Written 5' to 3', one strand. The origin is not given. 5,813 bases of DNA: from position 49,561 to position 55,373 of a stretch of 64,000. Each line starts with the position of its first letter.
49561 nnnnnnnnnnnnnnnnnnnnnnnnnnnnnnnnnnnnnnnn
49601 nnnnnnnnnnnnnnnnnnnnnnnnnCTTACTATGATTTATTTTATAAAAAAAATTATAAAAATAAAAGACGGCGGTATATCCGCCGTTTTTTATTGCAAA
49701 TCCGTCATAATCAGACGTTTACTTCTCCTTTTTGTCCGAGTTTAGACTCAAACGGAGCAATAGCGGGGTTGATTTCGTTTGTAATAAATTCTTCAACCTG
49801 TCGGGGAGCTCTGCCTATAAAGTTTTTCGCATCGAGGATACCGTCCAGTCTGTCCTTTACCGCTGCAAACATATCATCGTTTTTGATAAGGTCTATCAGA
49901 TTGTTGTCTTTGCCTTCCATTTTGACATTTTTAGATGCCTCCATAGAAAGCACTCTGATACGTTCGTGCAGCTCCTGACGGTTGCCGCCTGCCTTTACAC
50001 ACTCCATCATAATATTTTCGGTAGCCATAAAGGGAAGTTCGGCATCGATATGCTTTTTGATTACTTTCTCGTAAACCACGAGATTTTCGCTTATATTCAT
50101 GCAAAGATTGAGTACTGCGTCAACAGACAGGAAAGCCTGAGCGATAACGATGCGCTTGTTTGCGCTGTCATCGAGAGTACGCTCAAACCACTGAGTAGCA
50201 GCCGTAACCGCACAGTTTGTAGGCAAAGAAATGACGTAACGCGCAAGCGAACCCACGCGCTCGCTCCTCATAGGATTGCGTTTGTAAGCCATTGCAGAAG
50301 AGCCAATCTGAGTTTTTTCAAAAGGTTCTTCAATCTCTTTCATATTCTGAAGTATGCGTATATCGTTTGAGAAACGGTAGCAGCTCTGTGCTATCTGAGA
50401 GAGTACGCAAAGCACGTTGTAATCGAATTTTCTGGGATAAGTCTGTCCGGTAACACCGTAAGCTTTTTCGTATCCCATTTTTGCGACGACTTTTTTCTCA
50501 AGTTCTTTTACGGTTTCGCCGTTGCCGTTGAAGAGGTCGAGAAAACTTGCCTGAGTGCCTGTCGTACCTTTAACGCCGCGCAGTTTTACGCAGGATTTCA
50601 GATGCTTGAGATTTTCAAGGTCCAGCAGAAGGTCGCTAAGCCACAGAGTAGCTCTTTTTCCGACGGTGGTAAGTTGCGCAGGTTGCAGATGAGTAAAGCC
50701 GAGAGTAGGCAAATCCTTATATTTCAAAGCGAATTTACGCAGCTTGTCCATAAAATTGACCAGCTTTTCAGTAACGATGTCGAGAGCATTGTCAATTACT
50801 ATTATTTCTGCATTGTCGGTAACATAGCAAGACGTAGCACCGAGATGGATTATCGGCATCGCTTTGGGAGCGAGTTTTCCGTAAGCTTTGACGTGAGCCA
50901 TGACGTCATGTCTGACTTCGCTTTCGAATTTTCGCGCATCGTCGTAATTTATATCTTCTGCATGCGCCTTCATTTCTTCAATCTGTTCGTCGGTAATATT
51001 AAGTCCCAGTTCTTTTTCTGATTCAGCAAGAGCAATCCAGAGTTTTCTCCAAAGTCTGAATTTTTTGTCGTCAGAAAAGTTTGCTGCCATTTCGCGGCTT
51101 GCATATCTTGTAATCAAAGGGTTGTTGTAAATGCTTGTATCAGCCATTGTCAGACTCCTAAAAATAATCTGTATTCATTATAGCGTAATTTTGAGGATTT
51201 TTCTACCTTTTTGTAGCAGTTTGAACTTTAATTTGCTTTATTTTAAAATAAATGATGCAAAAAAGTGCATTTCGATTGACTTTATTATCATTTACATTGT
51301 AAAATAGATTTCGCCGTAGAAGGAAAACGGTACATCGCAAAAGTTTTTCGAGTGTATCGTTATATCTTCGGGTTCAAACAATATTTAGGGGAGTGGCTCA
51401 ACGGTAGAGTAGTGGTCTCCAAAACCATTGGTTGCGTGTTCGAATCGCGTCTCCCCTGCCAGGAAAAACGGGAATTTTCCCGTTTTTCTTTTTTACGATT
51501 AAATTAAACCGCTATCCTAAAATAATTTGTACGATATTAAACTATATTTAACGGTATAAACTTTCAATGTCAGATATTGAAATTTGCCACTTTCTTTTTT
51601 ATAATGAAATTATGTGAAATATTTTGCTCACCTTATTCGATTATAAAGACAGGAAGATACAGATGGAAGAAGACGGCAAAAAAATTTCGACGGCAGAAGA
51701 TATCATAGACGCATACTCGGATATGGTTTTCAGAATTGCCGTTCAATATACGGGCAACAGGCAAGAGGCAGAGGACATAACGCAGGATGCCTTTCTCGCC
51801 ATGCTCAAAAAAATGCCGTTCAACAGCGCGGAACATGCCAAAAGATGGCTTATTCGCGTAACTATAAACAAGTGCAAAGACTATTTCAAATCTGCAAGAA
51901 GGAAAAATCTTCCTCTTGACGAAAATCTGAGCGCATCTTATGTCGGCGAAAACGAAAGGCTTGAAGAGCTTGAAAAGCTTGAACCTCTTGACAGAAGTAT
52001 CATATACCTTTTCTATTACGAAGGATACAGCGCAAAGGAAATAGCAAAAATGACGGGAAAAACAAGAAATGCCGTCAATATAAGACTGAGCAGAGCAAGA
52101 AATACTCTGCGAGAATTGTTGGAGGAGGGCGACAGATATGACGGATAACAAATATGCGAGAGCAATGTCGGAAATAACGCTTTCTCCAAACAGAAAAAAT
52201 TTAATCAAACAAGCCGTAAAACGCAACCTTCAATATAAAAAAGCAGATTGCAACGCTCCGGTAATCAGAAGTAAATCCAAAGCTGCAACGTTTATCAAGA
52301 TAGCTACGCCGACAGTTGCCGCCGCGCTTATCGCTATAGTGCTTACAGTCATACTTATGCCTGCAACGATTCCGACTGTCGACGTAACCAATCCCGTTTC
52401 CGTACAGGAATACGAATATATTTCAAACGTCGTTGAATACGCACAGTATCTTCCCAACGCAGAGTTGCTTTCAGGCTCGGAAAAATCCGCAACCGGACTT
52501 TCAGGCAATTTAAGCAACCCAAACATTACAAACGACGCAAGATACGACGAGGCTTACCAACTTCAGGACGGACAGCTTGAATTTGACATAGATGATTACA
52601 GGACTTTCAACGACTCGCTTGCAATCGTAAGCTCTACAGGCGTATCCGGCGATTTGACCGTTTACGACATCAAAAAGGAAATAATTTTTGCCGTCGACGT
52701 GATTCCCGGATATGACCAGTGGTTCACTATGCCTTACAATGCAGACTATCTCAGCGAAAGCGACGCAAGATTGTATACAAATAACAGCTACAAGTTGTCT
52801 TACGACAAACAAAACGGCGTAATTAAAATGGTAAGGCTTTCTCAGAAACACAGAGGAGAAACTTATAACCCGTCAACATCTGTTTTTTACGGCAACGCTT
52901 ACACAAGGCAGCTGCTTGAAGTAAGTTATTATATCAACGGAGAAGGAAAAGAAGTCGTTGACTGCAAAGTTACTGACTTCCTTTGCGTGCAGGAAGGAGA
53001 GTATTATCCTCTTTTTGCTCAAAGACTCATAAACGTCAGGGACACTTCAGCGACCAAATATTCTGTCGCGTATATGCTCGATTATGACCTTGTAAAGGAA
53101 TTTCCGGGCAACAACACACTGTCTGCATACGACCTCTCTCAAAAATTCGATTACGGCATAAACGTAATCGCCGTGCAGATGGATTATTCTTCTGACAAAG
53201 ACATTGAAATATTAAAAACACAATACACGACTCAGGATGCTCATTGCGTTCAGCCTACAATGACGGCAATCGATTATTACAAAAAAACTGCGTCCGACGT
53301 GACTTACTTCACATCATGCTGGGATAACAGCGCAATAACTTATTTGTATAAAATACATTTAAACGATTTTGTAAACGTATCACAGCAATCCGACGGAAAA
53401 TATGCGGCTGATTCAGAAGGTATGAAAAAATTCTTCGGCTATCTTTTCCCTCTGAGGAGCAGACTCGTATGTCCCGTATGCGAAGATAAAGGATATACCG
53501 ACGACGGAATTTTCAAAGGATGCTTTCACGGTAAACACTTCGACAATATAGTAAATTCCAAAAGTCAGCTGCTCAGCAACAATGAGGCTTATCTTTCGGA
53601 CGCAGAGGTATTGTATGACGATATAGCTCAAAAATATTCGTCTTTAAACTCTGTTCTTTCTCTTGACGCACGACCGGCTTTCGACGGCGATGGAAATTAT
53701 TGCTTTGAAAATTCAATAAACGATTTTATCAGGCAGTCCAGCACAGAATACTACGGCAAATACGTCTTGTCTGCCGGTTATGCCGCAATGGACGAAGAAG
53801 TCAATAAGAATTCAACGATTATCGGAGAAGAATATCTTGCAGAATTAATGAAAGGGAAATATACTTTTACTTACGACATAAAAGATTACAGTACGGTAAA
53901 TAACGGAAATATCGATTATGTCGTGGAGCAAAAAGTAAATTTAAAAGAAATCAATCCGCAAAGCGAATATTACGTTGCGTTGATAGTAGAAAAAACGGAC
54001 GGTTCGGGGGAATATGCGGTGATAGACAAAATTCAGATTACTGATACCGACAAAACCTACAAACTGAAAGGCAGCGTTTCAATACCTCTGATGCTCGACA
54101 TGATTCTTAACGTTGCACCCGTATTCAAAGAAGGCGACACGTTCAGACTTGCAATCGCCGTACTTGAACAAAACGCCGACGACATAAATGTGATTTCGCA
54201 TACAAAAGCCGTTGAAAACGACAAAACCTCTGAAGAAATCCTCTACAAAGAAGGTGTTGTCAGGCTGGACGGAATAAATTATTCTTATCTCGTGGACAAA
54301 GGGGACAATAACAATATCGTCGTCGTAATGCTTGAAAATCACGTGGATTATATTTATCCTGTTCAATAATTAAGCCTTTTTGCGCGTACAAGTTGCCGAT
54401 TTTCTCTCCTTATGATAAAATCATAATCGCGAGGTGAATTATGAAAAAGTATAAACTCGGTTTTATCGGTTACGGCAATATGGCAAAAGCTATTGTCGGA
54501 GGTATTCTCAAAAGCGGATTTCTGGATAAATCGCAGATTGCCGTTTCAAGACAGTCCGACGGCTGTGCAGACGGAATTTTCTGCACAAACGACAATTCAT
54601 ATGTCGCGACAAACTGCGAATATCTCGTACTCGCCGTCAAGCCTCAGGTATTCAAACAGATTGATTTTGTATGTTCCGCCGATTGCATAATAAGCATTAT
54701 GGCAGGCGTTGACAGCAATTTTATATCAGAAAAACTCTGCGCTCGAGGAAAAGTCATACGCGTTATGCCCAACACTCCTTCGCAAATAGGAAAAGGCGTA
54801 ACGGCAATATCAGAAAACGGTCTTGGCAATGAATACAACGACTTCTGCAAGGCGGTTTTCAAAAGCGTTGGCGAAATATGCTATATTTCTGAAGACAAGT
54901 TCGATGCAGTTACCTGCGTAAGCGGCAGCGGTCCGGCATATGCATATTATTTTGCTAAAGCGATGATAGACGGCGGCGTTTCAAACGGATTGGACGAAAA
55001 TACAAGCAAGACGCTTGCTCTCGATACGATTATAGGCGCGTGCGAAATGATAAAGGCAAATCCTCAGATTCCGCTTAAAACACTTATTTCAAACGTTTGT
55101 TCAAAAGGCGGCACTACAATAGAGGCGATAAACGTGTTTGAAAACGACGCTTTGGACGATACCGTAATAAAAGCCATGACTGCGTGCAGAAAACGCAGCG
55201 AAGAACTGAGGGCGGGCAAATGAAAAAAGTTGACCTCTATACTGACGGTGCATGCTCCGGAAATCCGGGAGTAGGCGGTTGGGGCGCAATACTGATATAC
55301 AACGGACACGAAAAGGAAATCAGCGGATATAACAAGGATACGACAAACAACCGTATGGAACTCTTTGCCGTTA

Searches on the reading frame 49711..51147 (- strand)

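Call 10: search_protein_families(library=pfam, proteins=[window:49711-51147:-])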
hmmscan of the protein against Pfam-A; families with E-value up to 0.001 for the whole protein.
window:49711-51147:- (478 aa): 2 families
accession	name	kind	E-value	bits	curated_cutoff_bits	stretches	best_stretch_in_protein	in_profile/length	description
PF00206.25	Lyase_1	-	1.1e-24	87.8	27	1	28-305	20-310/312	Lyase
PF10397.14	ADSL_C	-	1.2e-22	80.5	32.7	1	372-454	1-79/79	Adenylosuccinate lyase C-terminus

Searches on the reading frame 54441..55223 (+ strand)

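Call 10: search_protein_families(library=pfam, proteins=[window:54441-55223:+])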
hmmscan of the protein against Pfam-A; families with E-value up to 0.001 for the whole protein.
window:54441-55223:+ (260 aa): 2 families
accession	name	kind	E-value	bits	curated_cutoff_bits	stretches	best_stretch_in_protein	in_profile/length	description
PF14748.11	P5CR_dimer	-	6.8e-35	119.9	25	1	151-256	1-105/105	Pyrroline-5-carboxylate reductase dimerisation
PF03807.23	F420_oxidored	-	3.3e-09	37.7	21.6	1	5-88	1-93/94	NADP oxidoreductase coenzyme F420-dependent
